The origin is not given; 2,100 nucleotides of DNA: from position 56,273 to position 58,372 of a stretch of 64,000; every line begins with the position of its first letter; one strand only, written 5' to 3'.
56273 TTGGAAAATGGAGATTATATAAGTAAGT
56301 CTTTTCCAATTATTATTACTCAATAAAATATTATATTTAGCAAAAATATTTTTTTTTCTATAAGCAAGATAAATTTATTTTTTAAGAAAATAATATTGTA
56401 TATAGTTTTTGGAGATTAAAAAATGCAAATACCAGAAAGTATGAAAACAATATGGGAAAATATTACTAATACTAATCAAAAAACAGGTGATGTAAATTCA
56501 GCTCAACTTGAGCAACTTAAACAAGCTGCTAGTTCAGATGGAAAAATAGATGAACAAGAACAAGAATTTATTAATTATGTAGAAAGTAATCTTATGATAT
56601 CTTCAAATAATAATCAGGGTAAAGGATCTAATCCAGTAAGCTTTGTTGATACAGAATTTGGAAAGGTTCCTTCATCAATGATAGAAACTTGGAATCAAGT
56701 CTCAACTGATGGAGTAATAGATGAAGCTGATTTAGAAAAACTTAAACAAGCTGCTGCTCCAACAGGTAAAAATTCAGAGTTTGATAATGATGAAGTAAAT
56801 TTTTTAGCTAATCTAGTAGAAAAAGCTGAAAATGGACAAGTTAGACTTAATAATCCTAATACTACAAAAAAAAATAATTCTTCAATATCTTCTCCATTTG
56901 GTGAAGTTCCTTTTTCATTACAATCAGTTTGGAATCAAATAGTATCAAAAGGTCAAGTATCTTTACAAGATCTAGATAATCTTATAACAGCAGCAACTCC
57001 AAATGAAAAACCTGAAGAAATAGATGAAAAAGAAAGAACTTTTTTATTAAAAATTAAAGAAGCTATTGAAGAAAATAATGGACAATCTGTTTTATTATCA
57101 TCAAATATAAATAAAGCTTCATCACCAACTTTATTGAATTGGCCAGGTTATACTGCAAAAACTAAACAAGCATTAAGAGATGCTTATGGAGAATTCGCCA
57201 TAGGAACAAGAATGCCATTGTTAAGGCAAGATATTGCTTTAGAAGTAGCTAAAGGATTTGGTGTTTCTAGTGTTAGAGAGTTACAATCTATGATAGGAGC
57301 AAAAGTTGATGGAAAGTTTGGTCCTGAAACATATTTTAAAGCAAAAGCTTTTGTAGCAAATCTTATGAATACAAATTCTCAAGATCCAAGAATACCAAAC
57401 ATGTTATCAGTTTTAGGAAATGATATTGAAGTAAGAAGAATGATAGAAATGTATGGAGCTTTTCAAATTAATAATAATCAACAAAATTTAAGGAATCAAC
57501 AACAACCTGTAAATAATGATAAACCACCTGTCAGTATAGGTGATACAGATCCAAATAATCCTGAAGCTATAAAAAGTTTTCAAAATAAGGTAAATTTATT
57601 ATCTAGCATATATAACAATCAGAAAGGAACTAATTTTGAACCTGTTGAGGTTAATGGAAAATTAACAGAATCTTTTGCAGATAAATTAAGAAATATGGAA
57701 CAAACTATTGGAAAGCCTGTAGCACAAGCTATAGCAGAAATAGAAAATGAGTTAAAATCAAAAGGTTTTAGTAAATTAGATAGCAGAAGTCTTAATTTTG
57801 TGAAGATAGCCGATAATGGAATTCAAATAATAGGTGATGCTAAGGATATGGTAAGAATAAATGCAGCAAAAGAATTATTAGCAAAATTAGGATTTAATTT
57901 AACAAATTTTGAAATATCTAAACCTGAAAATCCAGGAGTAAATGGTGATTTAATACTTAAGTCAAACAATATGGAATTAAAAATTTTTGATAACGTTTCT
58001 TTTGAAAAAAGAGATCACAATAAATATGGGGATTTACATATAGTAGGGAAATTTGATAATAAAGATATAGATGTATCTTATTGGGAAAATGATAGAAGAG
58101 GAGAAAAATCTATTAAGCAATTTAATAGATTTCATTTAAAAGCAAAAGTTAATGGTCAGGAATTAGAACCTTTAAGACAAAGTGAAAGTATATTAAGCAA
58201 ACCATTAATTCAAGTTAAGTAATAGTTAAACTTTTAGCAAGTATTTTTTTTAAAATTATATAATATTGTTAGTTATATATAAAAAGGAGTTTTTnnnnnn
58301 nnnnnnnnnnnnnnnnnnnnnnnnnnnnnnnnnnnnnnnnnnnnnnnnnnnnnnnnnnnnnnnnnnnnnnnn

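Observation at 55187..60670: Three-gene cluster of a lipoprotein plus two large paralogous proteins that lack signal peptides but carry a peptidoglycan-binding-like domain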

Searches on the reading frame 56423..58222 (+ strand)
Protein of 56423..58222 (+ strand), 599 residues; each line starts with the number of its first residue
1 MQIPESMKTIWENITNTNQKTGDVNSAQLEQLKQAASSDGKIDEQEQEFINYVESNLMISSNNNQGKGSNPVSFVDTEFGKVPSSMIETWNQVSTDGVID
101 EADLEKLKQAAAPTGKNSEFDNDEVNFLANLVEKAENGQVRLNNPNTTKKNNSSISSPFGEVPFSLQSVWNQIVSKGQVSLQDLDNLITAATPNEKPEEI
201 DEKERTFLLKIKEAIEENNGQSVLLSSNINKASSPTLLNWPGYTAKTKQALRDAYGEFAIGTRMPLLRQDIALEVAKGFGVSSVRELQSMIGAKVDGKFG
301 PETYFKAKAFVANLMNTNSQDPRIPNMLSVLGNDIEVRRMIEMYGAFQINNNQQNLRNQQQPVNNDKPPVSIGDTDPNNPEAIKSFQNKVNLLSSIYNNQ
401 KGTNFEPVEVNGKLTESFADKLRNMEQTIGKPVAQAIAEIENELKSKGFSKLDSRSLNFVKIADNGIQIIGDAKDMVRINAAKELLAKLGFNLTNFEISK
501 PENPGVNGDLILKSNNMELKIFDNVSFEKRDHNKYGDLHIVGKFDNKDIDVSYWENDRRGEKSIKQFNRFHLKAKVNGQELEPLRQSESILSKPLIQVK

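Call 3: search_protein_families(library=pfam, proteins=[window:56423-58222:+], max_evalue=1)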
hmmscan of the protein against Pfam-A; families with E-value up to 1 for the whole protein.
window:56423-58222:+ (599 aa): 6 families
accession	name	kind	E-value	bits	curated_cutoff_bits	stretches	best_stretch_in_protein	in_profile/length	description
PF01471.23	PG_binding_1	-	0.0045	17.6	23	0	282-304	32-54/57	Putative peptidoglycan binding domain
PF13499.12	EF-hand_7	-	0.021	15.6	30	1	95-143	15-60/67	EF-hand domain pair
PF04391.17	DUF533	-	0.032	14.3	29.6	1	24-51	69-96/178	Protein of unknown function (DUF533)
PF05099.18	TerB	-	0.056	14.2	24.4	1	27-61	76-110/118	Tellurite resistance protein TerB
PF08677.15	GP11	-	0.058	13.2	27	1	171-239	137-206/252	GP11 baseplate wedge protein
PF23956.1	DUF7285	-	0.23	12.5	27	0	89-118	35-63/112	Family of unknown function (DUF7285)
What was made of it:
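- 56423..57082 (+): P2: three EF-hand-like M modules (aa 1-63, 81-140, 161-220). Pfam EF-hand_7 and TerB hits are sub-threshold (call 3).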

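Call 7: find_homologous_proteins(query=window:56423-58222:+, max_evalue=0.001)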
Query window:56423-58222:+ (599 aa): 11 proteins with E <= 0.001 among 8000 candidates.
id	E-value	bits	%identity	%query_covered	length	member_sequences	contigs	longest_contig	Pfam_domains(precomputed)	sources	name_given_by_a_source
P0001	0.0e+0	1304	100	100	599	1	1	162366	-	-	-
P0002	8.0e-249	845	65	100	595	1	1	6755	-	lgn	-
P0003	4.9e-231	786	62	100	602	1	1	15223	-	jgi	-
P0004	4.1e-229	780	67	90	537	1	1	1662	-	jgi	jgi:hypothetical protein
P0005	9.5e-121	422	39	100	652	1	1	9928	-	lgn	-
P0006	2.7e-115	404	43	43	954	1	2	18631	PF11964.14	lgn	-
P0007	9.0e-91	323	37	56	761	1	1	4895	-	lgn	-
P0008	1.0e-89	320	45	31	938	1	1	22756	-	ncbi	-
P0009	1.3e-76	277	34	43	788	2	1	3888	-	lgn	-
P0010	8.5e-6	43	52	10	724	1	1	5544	PF01471.24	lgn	-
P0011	1.0e-5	43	52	10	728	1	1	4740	PF01471.24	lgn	-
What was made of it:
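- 56423..58222 (+): P2, 599 aa, architecture M-M-M-B-C2. There are 4 orthologues at 39-67% identity (call 7).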

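Call 22: search_solved_structures(query=A2, max_evalue=1, show_alignments=2)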
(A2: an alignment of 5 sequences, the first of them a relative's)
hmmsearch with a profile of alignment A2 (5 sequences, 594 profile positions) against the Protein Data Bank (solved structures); distinct sequences matched with E-value up to 1: 1.
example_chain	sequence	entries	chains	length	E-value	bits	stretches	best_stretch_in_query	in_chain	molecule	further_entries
4qlx_A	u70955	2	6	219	0.31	12.5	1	99-185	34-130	Nitroreductase family protein | Enone reductase CLA-ER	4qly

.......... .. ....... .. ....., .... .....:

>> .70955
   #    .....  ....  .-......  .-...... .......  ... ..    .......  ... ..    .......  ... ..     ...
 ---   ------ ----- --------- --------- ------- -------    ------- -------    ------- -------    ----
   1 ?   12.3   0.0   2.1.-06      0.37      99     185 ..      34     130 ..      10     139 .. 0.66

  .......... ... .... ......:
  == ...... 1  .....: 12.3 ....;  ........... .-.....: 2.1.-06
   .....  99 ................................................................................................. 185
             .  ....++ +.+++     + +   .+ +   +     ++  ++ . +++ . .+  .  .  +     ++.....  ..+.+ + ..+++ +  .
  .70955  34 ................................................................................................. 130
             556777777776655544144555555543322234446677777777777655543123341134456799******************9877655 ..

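Call 24: search_protein_families(library=pfam, proteins=[P0002, P0003, P0005, P0006, P0007, P0008, P0009, P0010], max_evalue=0.1)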
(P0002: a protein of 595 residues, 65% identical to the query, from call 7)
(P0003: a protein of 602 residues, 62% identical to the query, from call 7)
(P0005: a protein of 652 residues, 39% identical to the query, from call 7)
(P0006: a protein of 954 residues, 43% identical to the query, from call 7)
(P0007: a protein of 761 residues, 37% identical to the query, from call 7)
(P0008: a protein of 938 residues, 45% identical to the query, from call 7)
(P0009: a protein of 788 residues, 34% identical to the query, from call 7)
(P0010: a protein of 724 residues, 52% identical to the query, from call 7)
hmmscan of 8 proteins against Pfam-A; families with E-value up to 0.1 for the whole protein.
P0002 (595 aa): 4 families
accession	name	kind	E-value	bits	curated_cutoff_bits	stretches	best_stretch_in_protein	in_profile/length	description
PF01471.23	PG_binding_1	-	9.2e-05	23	23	0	277-299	32-54/57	Putative peptidoglycan binding domain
PF09374.15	PG_binding_3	-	0.0045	17.6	24.6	0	279-299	3-28/76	Predicted Peptidoglycan domain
PF05099.18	TerB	-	0.0052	17.5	24.4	0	26-55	75-104/118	Tellurite resistance protein TerB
PF04391.17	DUF533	-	0.07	13.1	29.6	0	34-50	79-95/178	Protein of unknown function (DUF533)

P0003 (602 aa): 5 families
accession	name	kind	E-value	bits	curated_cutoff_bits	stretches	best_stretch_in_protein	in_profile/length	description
PF04391.17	DUF533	-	0.0026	17.8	29.6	0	31-50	76-95/178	Protein of unknown function (DUF533)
PF01471.23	PG_binding_1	-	0.0083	16.7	23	0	279-301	32-54/57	Putative peptidoglycan binding domain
PF09317.16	ACDH_C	-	0.038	14.1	25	0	15-56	233-274/284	Acyl-CoA dehydrogenase, C-terminal, bacterial type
PF07030.17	Phage_Mu_Gp36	-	0.046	14.3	24.7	0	429-458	30-59/124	Bacteriophage Mu, Gp36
PF08032.17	SpoU_sub_bind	-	0.048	14.4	22.8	0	311-354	22-65/76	RNA 2'-O ribose methyltransferase substrate binding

P0005 (652 aa): 1 family
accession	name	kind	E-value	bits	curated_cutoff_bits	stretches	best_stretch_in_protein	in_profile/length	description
PF01471.23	PG_binding_1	-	0.072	13.7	23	0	310-331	33-54/57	Putative peptidoglycan binding domain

P0006 (954 aa): 9 families
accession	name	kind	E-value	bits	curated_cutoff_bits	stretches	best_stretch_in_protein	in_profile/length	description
PF11964.13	SpoIIAA-like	-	5.9e-09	37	25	0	721-765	4-44/106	SpoIIAA-like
PF18711.7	TxDE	-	0.002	18.7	25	0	912-942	14-44/55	Toxoflavin-degrading enzyme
PF12419.13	DUF3670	-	0.0021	18.2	27.6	0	878-922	51-95/136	SNF2 Helicase protein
PF00036.39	EF-hand_1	-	0.003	17.4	25.4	0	336-350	14-28/29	EF hand domain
PF02881.24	SRP54_N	-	0.011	16.3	22.4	0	714-737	5-28/75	SRP54-type protein, helical bundle domain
PF05099.18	TerB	-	0.034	14.9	24.4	0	326-351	78-103/118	Tellurite resistance protein TerB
PF04079.22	SMC_ScpB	-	0.034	14.2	27.4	0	728-759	61-92/160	Segregation and condensation complex subunit ScpB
PF13202.12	EF-hand_5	-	0.042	13.8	25.9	0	336-347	13-24/25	EF hand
PF04391.17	DUF533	-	0.095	12.7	29.6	0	304-360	51-108/178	Protein of unknown function (DUF533)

P0007 (761 aa): 5 families
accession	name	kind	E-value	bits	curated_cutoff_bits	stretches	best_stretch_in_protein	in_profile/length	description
PF13499.12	EF-hand_7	-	8.7e-05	23.2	30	0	15-60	14-53/67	EF-hand domain pair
PF07517.20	SecA_DEAD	-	0.0088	15.8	24.6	1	247-308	12-73/290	SecA DEAD-like domain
PF20155.4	TMP_3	-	0.03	14.5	41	0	414-444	138-167/192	Tape measure protein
PF23956.1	DUF7285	-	0.053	14.6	27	0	325-359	25-58/112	Family of unknown function (DUF7285)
PF21862.1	CiaD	-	0.072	13.1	27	0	611-648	2-39/54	CiaD-like protein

P0008 (938 aa): 3 families
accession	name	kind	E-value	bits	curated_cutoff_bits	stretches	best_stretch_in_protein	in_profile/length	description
PF00700.27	Flagellin_C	-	0.03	15.1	23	0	260-310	19-74/86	Bacterial flagellin C-terminal helical region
PF02881.24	SRP54_N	-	0.055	14.1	22.4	0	691-715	4-28/75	SRP54-type protein, helical bundle domain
PF23856.1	DUF7219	-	0.076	13.1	27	0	269-313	9-52/61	Family of unknown function (DUF7219)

P0009 (788 aa): 6 families
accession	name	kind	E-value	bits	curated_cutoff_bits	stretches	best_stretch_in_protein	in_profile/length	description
PF00036.39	EF-hand_1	-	0.0032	17.3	25.4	0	732-750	10-28/29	EF hand domain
PF13499.12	EF-hand_7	-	0.0061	17.3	30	0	732-778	12-52/67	EF-hand domain pair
PF09758.14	FPL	-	0.039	14.4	26.1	0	668-705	79-116/148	Uncharacterised conserved protein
PF13405.12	EF-hand_6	-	0.079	13.2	25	0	732-750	10-28/30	EF-hand domain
PF20905.2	ExsD_C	-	0.086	13.5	27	0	550-574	7-31/61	Antiactivator protein ExsD C-terminal domain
PF04831.18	POPDC1-3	-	0.095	13.3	28.1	0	2-46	79-115/140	POPDC1-3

P0010 (724 aa): 2 families
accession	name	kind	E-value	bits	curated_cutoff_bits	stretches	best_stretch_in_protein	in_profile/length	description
PF01471.23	PG_binding_1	-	1.9e-10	41.2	23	1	100-140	2-43/57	Putative peptidoglycan binding domain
PF09374.15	PG_binding_3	-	8.3e-05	23.1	24.6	1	103-134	3-33/76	Predicted Peptidoglycan domain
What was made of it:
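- Closest known: PG_binding_1. Different: Scores are at or below the gathering threshold, and only model positions 32-54 align (calls 3, 24).
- Direct Pfam hits to PF01471 in P2-type proteins score 13.7-23.0 bits against GA 23 (calls 3, 24).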

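Call 27: search_protein_families(library=ncbifam, proteins=[window:56423-58222:+], max_evalue=0.1)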
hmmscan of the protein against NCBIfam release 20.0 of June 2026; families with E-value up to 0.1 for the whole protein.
window:56423-58222:+ (599 aa): 1 family
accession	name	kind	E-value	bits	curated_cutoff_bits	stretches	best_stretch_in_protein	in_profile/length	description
NF041471.1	phage_reg_YmfL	equivalog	0.0018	18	90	0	25-57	96-128/143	YmfL family putative regulatory protein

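Call 43: predict_structure(alignment_id=A2)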
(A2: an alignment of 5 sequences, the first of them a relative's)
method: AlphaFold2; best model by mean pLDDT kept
length: 599 residues; sequences in the alignment: 5
mean_pLDDT: 69.5   pTM: 0.36
mean pLDDT of the five models: 69.5, 67.7, 65.3, 64.6, 59.8
residues with pLDDT >= 90: 20; 70-90: 366; 50-70: 109; < 50: 104
segments of 3 or more residues with pLDDT < 50: 57-74, 114-119, 144-154, 227-264, 350-367, 560-566, 597-599
pLDDT, mean of each block of 10 residues (from residue 1): 77 71 71 81 76 56 30 53 71 69 76 51 73 69 41 59 79 78 81 68 80 76 59 29 41 37 53 77 77 74 72 73 79 66 64 33 44 77 90 89 86 84 85 86 83 82 77 79 82 79 78 87 73 80 89 70 50 83 59 53
secondary structure, 60 per line:
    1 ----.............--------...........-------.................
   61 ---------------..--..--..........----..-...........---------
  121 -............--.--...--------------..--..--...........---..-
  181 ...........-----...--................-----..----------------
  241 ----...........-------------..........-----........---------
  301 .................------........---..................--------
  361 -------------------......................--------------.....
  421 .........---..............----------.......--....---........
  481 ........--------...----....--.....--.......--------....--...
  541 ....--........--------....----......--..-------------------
elements in order: H5-17 H26-36 H44-60 H84-93 H101-111 H122-133 E139-141 H164-174 H181-191 H202-217 H245-255 H269-278 H284-291 H301-317 H324-331 H335-352 H380-401 H416-429 H433-446 E460-463 E466-469 H473-488 E497-499 H504-507 E510-514 E517-523 H532-535 E538-544 E547-554 H563-566 E571-576
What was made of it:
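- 56423..58222 (+): AF2 mean pLDDT is 69.5 (call 43).
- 56423..57082 (+): Each module is helix-loop-helix-loop-helix in AF2 (call 43).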

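Call 45: fold_search(model_id=the predicted structure, library=pdb)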
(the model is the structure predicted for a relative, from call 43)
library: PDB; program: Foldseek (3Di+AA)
matches with E <= 10: 113; with E <= 0.001: 0
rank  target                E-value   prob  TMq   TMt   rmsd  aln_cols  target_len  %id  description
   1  8g2z_1B               4.8e-02  0.12  0.08  0.09  21.5       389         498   15  48-nm doublet microtubule from Tetrahymena thermophila strain CU428 (released 2023-06-14)
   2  2f33_MODEL_1_A        2.0e-01  0.16  0.09  0.16  16.4       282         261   12  NMR solution structure of Ca2+-loaded calbindin D28K (released 2006-07-04)
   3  3d4e                  5.0e-01  0.21  0.09  0.25  12.8       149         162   10  Crystal structure of putative beta-lactamase inhibitor protein (NP_721579.1) from STREPTOCOCCUS MUTANS at 1.40 A resolut (released 2008-07-08)
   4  4g1t_B                5.3e-01  0.08  0.10  0.13  20.9       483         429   12  Crystal structure of interferon-stimulated gene 54 (released 2012-08-15)
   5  3l19_A                5.6e-01  0.13  0.07  0.17  13.8       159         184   12  Crystal structure of calcium binding domain of CpCDPK3, cgd5_820 (released 2009-12-22)
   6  9chv_A                1.1e+00  0.06  0.08  0.11  20.5       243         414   12  cryo-EM structure of calcineurin-fused beta2 adrenergic receptor in apo state (released 2024-11-13)
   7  2ost_B                1.1e+00  0.06  0.07  0.22  14.2       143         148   15  The structure of a bacterial homing endonuclease : I-Ssp6803I (released 2007-03-20)
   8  6gir                  1.1e+00  0.01  0.06  0.08  28.5       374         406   12  Arabidopsis thaliana cytosolic seryl-tRNA synthetase (released 2019-01-02)
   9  8fac                  1.2e+00  0.07  0.09  0.05  18.6       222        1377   14  Structure of the leucine-rich repeat kinase 1 monomer (released 2023-08-16)
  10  5ys2_A                1.6e+00  0.02  0.05  0.12  18.0       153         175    9  Structure of the domain IV(D_IV) of Pseudorabies virus glycoprotein B( PRV gB) (released 2017-12-27)
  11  7shf_C                1.6e+00  0.02  0.06  0.08  28.6       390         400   10  Cryo-EM structure of GPR158 coupled to the RGS7-Gbeta5 complex (released 2021-12-01)
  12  4a8e                  1.8e+00  0.03  0.07  0.13  18.4       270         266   16  The structure of a dimeric Xer recombinase from archaea (released 2012-12-05)
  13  5mra_A                1.9e+00  0.11  0.07  0.21  14.4       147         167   11  human SCBD (sorcin calcium binding domain) in complex with doxorubicin (released 2017-11-29)
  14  8xyo_A                1.9e+00  0.02  0.07  0.07  24.6       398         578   10  Cryo-EM structure of CX1 receptor binding domain in complex with human ACE2 (released 2025-01-22)
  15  8ubt_A                2.0e+00  0.02  0.08  0.09  24.4       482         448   10  Structure of SCF-FBXL17-BACH1BTB E3 ligase complex (released 2024-11-06)
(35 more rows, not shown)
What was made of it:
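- Closest known: EF-hand pair / dockerin-type helix-loop-helix modules. Same: Weak Foldseek hits go to calbindin and CDPK (call 45).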

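Call 65: find_encoding_contigs(protein=P0010, flank=6000, max_places=3)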
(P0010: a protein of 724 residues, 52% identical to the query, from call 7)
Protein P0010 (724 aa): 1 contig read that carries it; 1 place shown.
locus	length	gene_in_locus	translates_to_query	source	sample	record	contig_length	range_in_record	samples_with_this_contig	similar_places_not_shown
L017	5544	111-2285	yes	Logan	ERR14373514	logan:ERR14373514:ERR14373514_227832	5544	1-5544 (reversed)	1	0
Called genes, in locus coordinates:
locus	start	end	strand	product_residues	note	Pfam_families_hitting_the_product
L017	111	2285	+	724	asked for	PF01471:PG_binding_1 (weak)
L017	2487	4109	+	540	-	PF00072:Response_reg (weak)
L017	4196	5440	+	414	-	PF01547:SBP_bac_1, PF13416:SBP_bac_8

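Call 75: search_protein_families(library=phrogs, proteins=[window:56423-58222:+], max_evalue=0.01)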
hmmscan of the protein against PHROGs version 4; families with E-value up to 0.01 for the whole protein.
window:56423-58222:+ (599 aa): 0 families

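Call 76: search_protein_families(library=padloc, proteins=[window:56423-58222:+], max_evalue=0.01)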
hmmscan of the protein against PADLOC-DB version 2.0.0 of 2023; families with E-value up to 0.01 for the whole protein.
window:56423-58222:+ (599 aa): 0 families

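Call 89: find_encoding_contigs(protein=P0003, flank=8000, max_places=2)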
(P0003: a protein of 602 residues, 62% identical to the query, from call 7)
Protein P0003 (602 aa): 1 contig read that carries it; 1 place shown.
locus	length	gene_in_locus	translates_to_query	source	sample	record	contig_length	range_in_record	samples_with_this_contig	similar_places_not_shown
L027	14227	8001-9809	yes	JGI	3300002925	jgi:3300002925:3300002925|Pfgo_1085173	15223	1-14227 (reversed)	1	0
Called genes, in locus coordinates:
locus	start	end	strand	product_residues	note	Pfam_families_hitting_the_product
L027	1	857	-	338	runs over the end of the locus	-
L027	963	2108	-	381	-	PF02771:Acyl-CoA_dh_N, PF02770:Acyl-CoA_dh_M, PF00441:Acyl-CoA_dh_1, PF08028:Acyl-CoA_dh_2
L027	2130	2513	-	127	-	-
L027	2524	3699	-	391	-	-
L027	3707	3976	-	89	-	PF03319:EutN_CcmL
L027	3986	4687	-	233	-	-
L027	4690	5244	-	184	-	-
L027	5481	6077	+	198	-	-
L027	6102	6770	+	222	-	PF03575:Peptidase_S51 (weak)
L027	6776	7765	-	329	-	PF00140:Sigma70_r1_2, PF04542:Sigma70_r2, PF04539:Sigma70_r3, PF04545:Sigma70_r4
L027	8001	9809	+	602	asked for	-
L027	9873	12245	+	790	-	-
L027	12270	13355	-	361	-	-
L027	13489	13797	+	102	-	PF13411:MerR_1, PF00376:MerR, PF09278:MerR-DNA-bind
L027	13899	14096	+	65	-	PF19335:HMBD (weak)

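Call 90: find_encoding_contigs(protein=P0002, flank=8000, max_places=2)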
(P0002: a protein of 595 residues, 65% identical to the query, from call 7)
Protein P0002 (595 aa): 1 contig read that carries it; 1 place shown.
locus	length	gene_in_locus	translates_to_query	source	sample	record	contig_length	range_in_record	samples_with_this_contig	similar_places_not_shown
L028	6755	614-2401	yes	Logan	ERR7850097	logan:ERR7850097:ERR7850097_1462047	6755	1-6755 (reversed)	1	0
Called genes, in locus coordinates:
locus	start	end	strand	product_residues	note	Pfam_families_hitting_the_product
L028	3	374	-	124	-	?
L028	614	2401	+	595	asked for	-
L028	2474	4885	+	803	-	-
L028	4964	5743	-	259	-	PF00459:Inositol_P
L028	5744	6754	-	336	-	?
